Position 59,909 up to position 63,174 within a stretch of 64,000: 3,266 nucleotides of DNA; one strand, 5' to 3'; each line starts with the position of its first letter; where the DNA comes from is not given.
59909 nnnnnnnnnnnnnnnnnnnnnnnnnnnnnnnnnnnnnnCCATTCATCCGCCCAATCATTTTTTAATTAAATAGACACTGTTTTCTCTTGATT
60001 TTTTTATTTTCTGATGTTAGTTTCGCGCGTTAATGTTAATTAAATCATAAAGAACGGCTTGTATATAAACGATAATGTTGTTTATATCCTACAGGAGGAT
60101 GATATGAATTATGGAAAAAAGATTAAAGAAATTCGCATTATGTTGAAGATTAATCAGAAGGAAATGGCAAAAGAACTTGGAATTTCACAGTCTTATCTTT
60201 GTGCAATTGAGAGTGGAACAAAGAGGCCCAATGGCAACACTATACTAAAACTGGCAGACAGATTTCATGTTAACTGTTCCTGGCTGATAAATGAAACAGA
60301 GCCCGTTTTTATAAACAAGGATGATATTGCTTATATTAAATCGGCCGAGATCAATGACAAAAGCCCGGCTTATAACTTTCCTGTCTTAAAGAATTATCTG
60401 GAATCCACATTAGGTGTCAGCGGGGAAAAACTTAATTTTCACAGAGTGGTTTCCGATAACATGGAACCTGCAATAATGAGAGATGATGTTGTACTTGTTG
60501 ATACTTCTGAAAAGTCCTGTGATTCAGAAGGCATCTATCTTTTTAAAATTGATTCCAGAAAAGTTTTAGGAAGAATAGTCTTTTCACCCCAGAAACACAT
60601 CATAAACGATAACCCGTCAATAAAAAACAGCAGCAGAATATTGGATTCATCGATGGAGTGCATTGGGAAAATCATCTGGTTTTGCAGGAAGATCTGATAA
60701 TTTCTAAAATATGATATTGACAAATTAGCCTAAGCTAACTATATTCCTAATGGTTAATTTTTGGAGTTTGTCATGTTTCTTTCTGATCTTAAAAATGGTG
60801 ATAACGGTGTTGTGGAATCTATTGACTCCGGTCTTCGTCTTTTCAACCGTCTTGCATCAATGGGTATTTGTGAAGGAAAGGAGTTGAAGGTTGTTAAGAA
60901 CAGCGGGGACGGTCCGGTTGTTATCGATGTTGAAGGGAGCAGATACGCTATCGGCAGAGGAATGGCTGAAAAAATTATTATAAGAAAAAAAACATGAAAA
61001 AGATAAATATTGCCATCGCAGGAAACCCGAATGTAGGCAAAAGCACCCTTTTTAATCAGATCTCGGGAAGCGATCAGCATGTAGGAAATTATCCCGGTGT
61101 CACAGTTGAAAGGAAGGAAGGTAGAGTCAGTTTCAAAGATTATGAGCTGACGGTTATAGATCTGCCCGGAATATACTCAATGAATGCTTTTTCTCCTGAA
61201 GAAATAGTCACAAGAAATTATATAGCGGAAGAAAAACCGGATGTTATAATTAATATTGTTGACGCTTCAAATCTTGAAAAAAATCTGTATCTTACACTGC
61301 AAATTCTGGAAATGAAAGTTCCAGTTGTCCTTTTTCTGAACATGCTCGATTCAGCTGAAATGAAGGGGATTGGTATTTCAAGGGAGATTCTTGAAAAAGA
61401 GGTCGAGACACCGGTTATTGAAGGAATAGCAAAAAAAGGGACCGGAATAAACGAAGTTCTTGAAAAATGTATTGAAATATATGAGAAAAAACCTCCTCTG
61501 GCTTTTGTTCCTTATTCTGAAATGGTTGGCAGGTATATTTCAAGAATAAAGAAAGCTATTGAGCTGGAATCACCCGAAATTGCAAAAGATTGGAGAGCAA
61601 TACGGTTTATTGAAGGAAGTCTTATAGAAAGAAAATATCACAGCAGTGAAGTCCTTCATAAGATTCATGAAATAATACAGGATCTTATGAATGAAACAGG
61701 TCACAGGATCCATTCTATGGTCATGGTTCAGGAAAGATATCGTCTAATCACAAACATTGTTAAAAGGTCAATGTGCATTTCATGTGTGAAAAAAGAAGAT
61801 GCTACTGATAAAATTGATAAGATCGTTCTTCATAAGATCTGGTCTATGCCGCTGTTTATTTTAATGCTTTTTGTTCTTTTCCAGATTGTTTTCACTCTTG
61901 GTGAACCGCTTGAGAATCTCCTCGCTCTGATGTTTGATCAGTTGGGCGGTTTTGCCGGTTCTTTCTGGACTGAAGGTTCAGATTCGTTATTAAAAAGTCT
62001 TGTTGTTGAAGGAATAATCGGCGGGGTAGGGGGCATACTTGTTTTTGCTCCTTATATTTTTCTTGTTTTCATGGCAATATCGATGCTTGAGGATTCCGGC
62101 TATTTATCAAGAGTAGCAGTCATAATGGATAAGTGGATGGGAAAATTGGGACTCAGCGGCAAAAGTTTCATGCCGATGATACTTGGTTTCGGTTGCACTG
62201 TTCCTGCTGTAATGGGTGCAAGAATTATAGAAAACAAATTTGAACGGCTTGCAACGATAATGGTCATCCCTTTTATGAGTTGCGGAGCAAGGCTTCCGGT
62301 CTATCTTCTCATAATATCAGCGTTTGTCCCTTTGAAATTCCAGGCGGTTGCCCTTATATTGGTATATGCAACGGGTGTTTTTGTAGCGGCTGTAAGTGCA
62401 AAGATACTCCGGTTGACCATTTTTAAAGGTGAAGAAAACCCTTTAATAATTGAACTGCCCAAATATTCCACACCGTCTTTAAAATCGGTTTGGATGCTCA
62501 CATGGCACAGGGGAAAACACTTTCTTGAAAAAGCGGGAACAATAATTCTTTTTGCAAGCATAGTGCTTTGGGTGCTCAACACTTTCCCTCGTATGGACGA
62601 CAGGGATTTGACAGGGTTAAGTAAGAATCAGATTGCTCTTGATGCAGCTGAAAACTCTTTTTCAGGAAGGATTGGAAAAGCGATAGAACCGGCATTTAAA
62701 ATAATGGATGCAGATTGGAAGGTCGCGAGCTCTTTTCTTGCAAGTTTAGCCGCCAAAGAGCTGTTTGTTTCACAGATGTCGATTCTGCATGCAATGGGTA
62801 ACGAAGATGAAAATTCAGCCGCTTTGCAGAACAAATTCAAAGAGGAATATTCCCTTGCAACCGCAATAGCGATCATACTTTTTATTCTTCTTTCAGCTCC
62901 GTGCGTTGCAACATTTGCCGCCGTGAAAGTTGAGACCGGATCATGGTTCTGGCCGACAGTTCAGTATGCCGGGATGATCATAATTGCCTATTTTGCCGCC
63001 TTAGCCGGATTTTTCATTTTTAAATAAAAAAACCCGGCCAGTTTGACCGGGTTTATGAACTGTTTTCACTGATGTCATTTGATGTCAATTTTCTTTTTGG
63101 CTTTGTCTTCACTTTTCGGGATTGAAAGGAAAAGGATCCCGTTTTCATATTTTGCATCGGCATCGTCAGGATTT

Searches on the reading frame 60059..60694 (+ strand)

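Call 88: search_protein_families(library=pfam, proteins=[window:60059-60694:+], max_evalue=0.001)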
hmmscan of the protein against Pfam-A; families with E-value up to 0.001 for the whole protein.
window:60059-60694:+ (212 aa): 5 families
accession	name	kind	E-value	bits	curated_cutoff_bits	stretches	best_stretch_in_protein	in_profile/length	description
PF12844.13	HTH_19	-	2.5e-14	53.4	30.2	1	19-79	1-61/64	Helix-turn-helix domain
PF01381.28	HTH_3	-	2.2e-13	50.4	23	1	22-76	1-55/55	Helix-turn-helix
PF00717.28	Peptidase_S24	-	7.4e-08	32.5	23.3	1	114-206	29-116/116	Peptidase S24-like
PF13560.12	HTH_31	-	0.00054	20.6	27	1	31-70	15-55/64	Helix-turn-helix domain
PF13443.12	HTH_26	-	0.00062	20.4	22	0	21-71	1-52/63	Cro/C1-type HTH DNA-binding domain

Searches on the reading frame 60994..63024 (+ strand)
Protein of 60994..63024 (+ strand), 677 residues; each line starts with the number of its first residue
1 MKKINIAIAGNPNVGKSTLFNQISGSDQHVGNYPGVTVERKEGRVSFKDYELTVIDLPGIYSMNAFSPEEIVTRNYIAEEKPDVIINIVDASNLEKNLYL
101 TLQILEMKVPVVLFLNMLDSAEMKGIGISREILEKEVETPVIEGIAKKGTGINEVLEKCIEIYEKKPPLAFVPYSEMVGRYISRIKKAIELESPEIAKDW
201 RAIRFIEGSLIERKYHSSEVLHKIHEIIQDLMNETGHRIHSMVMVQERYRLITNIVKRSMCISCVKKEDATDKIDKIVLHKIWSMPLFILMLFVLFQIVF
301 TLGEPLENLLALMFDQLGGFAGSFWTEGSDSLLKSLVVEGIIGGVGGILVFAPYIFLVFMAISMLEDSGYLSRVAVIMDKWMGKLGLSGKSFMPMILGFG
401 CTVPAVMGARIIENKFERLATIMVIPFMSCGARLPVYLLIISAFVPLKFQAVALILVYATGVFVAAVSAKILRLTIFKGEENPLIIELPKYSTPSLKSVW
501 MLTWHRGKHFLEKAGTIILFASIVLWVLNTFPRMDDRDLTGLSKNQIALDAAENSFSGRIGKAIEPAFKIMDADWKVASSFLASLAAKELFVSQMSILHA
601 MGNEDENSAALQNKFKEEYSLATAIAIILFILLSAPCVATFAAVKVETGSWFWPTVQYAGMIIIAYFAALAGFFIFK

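Call 80: list_cluster_members(proteins=[P0195, P0001, P0216, P0020, window:60994-63024:+, window:24445-25983:-])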
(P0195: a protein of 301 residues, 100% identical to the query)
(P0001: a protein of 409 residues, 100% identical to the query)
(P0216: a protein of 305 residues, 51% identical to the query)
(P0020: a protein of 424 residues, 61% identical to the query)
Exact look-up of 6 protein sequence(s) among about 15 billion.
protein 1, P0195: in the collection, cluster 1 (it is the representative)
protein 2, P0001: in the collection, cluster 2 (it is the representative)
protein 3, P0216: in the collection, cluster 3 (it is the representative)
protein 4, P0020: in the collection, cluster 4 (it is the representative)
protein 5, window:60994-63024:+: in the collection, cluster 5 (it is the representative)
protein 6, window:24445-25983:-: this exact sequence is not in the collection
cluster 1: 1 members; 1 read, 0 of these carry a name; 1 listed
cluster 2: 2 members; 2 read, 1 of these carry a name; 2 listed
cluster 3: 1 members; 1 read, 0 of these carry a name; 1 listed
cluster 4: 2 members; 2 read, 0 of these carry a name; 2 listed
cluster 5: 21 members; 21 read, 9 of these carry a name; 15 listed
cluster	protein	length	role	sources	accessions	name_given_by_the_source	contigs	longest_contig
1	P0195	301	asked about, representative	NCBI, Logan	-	-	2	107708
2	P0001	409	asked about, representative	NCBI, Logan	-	-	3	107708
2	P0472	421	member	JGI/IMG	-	uncharacterized protein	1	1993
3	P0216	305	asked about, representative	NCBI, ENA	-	-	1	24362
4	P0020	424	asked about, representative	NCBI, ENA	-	-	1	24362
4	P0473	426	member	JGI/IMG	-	-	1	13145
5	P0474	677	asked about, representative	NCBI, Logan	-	-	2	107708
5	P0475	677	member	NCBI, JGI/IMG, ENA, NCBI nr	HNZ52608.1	MAG TPA: ferrous iron transport protein B [bacterium] | ferrous iron transport protein B [bacterium]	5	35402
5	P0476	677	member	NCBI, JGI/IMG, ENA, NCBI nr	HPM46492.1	MAG TPA: ferrous iron transport protein B [bacterium] | ferrous iron transport protein B [bacterium]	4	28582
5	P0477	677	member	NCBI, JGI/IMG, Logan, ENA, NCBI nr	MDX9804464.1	MAG: ferrous iron transport protein B [bacterium] | ferrous iron transport protein B | ferrous iron transport protein B [bacterium]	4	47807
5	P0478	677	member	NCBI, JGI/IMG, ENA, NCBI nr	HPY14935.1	MAG TPA: ferrous iron transport protein B [bacterium] | ferrous iron transport protein B [bacterium]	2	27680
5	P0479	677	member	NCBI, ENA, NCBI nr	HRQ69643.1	MAG TPA: ferrous iron transport protein B [bacterium] | ferrous iron transport protein B [bacterium]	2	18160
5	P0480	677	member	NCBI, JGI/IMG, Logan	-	ferrous iron transport protein B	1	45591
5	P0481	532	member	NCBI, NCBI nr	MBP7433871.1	ferrous iron transport protein B, partial [bacterium] | ferrous iron transport protein B [bacterium]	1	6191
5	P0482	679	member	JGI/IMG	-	ferrous iron transport protein B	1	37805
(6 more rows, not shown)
